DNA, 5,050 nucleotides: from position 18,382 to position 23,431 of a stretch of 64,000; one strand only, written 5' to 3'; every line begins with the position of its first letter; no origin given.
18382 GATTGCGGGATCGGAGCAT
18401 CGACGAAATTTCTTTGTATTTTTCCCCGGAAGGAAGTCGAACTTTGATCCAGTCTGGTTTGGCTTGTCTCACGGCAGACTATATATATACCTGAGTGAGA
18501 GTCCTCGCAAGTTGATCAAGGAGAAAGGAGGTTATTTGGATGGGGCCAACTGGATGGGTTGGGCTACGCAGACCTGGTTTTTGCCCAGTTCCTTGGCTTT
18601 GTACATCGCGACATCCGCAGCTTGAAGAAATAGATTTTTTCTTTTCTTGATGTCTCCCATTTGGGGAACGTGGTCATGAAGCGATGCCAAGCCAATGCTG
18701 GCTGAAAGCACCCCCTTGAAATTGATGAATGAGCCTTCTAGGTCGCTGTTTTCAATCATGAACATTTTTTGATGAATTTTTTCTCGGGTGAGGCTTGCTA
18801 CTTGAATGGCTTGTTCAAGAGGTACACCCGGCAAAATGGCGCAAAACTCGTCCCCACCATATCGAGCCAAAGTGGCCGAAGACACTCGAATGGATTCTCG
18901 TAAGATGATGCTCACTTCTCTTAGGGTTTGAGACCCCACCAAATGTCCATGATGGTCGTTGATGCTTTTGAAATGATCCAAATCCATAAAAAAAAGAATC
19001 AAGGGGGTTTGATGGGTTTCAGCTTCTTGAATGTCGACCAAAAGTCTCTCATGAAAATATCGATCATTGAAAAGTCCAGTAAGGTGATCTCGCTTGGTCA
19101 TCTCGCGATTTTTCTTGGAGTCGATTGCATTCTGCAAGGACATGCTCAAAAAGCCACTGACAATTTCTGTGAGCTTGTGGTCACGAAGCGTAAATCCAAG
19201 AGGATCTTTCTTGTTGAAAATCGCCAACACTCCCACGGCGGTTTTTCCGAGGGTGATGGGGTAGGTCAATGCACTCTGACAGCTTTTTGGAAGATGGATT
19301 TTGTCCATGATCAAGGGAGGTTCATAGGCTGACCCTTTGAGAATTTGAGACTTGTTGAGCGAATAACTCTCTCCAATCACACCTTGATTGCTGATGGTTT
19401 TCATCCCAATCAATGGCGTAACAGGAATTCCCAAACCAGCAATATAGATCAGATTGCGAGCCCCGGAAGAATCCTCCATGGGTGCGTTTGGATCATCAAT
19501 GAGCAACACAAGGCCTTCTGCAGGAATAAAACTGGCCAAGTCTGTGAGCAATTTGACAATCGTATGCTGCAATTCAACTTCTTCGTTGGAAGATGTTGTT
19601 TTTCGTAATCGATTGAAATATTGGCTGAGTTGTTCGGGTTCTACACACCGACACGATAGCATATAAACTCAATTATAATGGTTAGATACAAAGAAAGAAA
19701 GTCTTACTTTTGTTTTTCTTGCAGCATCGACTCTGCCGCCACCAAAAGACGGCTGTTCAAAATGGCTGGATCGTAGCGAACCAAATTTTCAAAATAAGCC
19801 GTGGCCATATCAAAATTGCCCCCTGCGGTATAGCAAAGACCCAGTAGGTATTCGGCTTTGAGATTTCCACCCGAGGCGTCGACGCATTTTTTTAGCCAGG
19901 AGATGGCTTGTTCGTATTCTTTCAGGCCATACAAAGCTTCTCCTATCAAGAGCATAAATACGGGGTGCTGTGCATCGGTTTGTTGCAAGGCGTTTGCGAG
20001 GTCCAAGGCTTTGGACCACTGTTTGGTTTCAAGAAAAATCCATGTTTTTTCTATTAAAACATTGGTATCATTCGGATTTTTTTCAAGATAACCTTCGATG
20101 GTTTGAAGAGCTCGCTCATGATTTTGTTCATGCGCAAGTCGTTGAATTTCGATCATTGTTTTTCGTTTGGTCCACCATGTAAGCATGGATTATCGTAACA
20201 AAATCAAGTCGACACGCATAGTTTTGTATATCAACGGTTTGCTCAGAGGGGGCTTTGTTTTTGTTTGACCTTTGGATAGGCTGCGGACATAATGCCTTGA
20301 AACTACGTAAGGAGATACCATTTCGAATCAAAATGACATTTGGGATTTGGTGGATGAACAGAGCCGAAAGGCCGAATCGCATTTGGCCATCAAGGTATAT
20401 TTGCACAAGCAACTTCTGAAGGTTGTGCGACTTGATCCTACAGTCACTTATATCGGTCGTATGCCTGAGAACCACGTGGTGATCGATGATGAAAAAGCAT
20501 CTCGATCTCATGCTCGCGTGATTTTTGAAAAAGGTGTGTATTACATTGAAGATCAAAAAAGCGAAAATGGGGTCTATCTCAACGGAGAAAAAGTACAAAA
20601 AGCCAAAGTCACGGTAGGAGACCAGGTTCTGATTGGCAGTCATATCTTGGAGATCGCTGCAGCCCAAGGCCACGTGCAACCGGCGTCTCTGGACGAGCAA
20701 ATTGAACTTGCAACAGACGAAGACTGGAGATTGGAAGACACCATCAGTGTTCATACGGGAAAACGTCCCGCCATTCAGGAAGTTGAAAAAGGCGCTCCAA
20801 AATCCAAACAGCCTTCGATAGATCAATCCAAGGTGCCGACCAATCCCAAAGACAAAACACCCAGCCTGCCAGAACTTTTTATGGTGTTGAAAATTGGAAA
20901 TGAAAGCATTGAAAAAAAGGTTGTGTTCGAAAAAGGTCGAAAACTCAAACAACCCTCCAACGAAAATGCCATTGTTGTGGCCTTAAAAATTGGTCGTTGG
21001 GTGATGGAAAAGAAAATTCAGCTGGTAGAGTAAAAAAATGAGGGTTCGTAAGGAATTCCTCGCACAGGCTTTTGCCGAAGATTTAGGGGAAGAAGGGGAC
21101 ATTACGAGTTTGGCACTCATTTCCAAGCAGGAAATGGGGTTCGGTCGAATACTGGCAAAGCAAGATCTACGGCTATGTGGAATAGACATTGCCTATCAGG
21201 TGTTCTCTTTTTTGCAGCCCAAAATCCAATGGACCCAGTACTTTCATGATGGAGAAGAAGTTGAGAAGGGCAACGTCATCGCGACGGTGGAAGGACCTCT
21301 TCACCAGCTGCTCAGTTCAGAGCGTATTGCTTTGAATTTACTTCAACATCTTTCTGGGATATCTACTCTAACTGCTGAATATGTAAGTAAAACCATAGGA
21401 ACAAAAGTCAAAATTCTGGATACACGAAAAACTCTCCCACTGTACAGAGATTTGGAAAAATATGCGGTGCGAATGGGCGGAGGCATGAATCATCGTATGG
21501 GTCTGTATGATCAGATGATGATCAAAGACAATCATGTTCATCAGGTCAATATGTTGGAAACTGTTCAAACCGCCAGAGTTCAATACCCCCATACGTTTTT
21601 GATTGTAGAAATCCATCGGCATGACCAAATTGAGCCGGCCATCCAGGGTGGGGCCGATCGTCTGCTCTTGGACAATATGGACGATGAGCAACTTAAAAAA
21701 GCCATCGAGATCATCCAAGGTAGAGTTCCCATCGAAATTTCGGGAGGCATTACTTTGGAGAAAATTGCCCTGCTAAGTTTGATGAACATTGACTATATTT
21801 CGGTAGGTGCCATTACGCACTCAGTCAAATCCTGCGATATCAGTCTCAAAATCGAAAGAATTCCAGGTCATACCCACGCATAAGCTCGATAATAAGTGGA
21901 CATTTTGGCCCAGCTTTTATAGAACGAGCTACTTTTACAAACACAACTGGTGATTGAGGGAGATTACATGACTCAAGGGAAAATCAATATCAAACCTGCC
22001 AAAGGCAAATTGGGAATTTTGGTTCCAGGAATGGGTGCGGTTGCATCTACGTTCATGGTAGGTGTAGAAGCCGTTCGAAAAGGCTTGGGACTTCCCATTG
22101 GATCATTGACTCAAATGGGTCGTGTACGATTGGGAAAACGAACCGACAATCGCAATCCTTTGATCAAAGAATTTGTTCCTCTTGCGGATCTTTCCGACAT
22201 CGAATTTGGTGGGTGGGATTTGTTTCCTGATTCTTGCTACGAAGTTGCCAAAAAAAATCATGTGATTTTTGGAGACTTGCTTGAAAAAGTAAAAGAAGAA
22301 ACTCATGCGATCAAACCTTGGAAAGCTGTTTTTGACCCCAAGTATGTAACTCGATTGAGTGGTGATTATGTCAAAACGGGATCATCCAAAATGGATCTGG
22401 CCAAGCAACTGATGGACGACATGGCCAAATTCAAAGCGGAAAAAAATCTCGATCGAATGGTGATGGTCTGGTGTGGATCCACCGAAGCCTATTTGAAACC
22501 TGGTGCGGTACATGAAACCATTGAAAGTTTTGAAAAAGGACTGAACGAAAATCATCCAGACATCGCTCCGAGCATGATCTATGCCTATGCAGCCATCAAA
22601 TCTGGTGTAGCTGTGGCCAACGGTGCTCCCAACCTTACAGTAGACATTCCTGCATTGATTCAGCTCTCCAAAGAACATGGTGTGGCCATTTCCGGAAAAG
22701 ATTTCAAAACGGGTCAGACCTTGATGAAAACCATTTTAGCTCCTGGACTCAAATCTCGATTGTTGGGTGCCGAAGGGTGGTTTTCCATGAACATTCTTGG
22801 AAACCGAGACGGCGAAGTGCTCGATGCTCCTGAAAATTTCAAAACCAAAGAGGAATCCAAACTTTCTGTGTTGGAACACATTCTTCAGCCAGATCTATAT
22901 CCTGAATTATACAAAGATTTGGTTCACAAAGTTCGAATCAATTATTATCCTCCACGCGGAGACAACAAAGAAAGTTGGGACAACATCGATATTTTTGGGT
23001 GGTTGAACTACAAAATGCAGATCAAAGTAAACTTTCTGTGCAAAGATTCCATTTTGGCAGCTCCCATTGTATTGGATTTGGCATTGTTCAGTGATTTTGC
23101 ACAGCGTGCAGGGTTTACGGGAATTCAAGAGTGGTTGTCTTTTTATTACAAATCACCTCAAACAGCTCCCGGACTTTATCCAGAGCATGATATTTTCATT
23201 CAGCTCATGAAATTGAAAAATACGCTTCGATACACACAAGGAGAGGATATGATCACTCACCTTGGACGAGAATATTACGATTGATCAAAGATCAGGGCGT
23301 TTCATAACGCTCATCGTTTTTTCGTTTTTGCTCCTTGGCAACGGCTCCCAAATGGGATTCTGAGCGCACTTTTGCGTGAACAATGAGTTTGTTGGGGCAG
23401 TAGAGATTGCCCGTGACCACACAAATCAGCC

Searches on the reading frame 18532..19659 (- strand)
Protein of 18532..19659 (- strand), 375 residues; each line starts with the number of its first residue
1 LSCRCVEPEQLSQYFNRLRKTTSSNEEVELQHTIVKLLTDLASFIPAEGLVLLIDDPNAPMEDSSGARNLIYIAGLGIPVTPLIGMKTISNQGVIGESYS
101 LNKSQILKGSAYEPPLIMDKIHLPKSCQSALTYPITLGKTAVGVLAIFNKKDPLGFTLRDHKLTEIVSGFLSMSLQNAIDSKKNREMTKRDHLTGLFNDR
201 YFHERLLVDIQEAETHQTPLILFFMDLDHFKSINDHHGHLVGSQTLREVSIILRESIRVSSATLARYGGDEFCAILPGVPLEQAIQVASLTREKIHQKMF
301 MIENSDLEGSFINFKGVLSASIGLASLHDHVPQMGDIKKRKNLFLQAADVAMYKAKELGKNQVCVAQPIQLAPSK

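Call 40: search_protein_families(library=pfam, proteins=[window:18532-19659:-], max_evalue=0.00001)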
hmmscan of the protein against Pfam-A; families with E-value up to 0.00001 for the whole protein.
window:18532-19659:- (375 aa): 1 family
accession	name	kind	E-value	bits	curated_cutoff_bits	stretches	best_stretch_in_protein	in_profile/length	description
PF00990.26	GGDEF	-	2.2e-34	119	23.8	1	189-362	2-161/161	Diguanylate cyclase, GGDEF domain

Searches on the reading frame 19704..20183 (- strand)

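Call 40: search_protein_families(library=pfam, proteins=[window:19704-20183:-], max_evalue=0.00001)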
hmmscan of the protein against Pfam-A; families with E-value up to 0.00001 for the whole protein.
window:19704-20183:- (159 aa): 10 families
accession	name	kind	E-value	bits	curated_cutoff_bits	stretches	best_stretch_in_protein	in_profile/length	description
PF12895.13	ANAPC3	-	9.2e-16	58.3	27.2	2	53-133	2-81/82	Anaphase-promoting complex, cyclosome, subunit 3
PF14559.12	TPR_19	-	5e-13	49.6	25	0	17-74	2-59/68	Tetratricopeptide repeat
PF07719.23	TPR_2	-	1.6e-09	37.6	27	0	112-139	5-32/34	Tetratricopeptide repeat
PF13181.12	TPR_8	-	2.2e-09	37.2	25.7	0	78-104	5-31/34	Tetratricopeptide repeat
PF13428.12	TPR_14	-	9.1e-09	35.6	23.5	0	14-45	9-40/44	Tetratricopeptide repeat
PF13174.12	TPR_6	-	1e-08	35.7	26.3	0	110-139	2-31/33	Tetratricopeptide repeat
PF13424.12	TPR_12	-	4.8e-08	33.5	30.1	0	79-132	8-69/77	Tetratricopeptide repeat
PF13432.12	TPR_16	-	6.7e-08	33.3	32.7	0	55-106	12-63/65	Tetratricopeptide repeat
PF00515.34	TPR_1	-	1.4e-06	28.3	27.8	0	109-139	2-32/34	Tetratricopeptide repeat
PF13176.12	TPR_7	-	3.4e-06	27.2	27.9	0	113-139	4-32/36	Tetratricopeptide repeat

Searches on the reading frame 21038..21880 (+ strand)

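Call 40: search_protein_families(library=pfam, proteins=[window:21038-21880:+], max_evalue=0.00001)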
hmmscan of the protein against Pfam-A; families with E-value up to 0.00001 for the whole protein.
window:21038-21880:+ (281 aa): 2 families
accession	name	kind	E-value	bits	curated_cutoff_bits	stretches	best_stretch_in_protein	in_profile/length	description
PF01729.25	QRPTase_C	-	1.5e-48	165.1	23.1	1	108-271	1-169/169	Quinolinate phosphoribosyl transferase, C-terminal domain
PF02749.22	QRPTase_N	-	6.7e-20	71.5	27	1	21-106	1-82/82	Quinolinate phosphoribosyl transferase, N-terminal domain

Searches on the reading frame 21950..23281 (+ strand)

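Call 40: search_protein_families(library=pfam, proteins=[window:21950-23281:+], max_evalue=0.00001)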
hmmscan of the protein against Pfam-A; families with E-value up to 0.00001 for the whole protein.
window:21950-23281:+ (444 aa): 2 families
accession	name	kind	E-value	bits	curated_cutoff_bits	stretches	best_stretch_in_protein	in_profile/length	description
PF07994.18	NAD_binding_5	-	1.7e-92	310.8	25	1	21-427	1-321/321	Myo-inositol-1-phosphate synthase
PF01658.22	Inos-1-P_synth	-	5e-32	110.7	27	1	255-367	1-107/107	Myo-inositol-1-phosphate synthase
